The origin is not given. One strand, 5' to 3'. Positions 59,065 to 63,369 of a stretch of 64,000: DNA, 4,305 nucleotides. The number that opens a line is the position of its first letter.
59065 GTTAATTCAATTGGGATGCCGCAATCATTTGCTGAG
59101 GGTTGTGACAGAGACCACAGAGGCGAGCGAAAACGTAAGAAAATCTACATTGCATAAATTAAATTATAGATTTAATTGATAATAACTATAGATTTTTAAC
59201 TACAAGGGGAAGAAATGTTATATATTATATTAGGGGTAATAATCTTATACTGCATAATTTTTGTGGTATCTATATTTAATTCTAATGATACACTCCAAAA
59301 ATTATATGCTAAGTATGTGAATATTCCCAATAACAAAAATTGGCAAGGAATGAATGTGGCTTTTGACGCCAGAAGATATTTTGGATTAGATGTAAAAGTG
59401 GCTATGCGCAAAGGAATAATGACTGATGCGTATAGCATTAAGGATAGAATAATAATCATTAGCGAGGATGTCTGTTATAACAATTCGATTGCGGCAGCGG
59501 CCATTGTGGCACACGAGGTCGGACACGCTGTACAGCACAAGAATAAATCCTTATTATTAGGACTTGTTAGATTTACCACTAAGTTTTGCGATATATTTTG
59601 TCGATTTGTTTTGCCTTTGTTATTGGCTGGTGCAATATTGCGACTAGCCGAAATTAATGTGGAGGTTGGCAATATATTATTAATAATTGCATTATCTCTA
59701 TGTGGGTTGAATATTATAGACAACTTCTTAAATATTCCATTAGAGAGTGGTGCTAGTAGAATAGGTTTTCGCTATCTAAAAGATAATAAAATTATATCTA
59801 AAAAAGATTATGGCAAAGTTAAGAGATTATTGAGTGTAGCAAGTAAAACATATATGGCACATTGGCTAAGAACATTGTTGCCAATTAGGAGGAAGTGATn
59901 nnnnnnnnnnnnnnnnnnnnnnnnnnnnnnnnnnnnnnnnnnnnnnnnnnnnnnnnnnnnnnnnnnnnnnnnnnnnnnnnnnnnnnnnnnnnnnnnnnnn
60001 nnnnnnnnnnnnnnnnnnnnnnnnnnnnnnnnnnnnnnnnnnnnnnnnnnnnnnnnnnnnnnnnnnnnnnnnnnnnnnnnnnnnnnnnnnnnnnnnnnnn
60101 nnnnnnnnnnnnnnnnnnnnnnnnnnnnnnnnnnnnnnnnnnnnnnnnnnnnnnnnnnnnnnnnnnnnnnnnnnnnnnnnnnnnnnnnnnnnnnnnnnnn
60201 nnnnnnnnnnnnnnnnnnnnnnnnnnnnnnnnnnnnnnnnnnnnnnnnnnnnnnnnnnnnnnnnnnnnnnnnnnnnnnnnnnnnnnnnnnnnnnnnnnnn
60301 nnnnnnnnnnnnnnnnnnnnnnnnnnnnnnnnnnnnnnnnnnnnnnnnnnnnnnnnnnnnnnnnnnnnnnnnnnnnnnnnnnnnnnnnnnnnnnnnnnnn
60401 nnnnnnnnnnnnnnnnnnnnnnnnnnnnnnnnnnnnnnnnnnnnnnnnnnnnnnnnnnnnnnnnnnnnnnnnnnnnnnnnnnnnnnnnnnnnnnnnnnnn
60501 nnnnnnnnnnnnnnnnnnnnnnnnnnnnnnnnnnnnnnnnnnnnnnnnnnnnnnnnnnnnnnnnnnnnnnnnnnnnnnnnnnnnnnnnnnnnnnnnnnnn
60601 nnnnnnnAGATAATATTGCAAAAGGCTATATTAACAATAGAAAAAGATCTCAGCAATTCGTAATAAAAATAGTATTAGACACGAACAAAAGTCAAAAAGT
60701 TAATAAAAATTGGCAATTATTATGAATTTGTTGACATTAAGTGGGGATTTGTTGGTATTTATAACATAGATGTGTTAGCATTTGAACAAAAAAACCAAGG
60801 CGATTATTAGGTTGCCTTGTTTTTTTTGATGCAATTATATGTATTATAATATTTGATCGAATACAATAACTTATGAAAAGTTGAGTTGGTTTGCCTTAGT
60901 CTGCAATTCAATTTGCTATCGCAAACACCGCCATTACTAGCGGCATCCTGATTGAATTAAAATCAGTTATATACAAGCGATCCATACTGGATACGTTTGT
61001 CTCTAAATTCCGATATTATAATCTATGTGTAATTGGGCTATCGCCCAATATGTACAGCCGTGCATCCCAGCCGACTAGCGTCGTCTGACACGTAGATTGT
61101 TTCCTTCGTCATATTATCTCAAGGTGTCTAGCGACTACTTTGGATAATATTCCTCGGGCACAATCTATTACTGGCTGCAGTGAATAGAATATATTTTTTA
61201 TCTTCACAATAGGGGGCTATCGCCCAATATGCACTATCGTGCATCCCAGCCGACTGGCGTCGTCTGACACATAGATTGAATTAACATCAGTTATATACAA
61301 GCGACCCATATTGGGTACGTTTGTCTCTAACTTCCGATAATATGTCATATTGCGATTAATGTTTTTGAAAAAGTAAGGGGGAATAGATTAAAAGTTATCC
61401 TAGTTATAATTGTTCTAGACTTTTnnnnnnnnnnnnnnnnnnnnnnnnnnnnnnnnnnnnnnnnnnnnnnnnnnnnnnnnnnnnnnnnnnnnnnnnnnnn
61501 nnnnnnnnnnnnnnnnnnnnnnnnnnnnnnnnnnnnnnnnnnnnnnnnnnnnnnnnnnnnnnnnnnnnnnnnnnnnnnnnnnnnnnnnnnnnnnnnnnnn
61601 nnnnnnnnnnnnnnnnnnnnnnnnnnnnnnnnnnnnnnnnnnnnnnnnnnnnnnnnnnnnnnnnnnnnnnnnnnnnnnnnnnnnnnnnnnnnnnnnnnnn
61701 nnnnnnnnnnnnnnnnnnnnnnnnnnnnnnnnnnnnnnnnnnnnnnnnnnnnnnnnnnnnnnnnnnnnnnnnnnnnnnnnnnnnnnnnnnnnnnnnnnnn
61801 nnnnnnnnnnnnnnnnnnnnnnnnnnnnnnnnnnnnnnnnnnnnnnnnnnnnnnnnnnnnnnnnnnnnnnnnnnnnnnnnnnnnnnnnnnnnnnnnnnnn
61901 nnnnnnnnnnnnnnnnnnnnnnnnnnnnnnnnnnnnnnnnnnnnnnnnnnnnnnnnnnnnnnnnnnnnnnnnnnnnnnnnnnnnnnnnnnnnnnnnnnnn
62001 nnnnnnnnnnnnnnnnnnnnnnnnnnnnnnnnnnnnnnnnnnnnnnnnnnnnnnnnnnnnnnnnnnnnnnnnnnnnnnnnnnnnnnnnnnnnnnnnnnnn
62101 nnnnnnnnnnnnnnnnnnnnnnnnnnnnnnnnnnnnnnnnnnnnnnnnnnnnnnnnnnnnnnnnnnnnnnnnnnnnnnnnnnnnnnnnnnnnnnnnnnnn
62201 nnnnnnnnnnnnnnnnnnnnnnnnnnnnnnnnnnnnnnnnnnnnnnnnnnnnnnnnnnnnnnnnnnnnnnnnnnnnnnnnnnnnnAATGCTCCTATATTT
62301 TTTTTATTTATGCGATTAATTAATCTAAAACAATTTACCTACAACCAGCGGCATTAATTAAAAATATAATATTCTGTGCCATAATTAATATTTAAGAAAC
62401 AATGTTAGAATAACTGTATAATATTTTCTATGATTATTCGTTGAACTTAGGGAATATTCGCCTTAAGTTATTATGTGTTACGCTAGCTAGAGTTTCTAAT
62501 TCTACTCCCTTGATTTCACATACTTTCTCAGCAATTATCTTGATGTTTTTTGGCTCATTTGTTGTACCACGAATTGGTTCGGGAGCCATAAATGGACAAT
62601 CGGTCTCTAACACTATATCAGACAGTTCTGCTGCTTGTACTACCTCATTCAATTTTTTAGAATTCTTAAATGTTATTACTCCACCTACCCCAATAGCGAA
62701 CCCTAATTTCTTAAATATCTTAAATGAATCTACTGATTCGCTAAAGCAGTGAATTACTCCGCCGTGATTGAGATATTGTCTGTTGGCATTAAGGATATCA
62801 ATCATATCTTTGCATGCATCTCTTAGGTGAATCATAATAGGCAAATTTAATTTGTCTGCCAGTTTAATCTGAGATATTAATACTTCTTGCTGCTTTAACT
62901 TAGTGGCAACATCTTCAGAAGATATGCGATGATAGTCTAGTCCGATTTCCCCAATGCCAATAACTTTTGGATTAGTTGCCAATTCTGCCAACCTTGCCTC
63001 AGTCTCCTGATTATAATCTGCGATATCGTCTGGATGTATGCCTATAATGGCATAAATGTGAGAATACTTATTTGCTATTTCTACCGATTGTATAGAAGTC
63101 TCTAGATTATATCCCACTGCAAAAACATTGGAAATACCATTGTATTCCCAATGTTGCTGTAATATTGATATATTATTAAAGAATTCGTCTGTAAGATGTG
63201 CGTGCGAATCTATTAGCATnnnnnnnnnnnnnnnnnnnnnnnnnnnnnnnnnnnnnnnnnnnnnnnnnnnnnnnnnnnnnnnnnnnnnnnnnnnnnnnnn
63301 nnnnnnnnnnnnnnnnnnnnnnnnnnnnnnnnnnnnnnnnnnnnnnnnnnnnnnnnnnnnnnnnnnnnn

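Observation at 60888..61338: Locus D: the longest copy, about 450 nt with internal direct repeats (L-X-Y-Z-Y-X), placed after a terminator as if it were its own transcription unit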

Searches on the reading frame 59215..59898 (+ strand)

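Call 10: search_protein_families(library=ncbifam, proteins=[window:59215-59898:+])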
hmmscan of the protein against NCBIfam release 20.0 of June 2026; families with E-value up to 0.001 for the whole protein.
window:59215-59898:+ (227 aa): 0 families

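Call 28: search_protein_families(library=pfam, proteins=[window:59215-59898:+], max_evalue=0.01)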
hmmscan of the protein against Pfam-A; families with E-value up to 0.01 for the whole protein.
window:59215-59898:+ (227 aa): 1 family
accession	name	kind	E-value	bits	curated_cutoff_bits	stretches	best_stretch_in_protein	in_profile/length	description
PF04298.18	Zn_peptidase_2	-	1.6e-36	126.3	27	1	9-223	2-209/218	Putative neutral zinc metallopeptidase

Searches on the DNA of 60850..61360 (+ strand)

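Call 35: search_dna_similar(query=window:60850-61360:+, collection=phages, mode=distant, max_evalue=0.01)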
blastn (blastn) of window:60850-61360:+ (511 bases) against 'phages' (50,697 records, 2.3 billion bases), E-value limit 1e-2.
No match.

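Call 36: search_dna_similar(query=window:60850-61360:+, collection=plasmids, mode=distant, max_evalue=0.01)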
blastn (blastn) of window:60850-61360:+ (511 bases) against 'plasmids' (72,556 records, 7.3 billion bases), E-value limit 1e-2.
No match.
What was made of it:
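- Tried and rejected: BLAST of locus D against the phage and plasmid collections found no match (calls 35, 36).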

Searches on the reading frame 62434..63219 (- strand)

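Call 10: search_protein_families(library=ncbifam, proteins=[window:62434-63219:-])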
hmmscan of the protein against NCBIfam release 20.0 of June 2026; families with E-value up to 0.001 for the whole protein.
window:62434-63219:- (261 aa): 5 families
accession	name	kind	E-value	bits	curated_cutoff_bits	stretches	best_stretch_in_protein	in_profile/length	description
TIGR00010.1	TIGR00010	subfamily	4.5e-74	249.1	206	1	2-256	1-251/253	YchF/TatD family DNA exonuclease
NF008075.0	PRK10812.1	equivalog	1.6e-44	152.1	438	1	1-256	2-254/265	metal-dependent hydrolase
NF007745.0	PRK10425.1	equivalog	9.9e-39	133.1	395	1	26-257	26-257/260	3'-5' ssDNA/RNA exonuclease TatD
NF008522.0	PRK11449.1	equivalog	3.9e-35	121.2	481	1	3-256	6-256/259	metal-dependent hydrolase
NF041926.1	QatD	equivalog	9.1e-20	70.8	230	1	4-255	1-239/239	Qat anti-phage system TatD family nuclease QatD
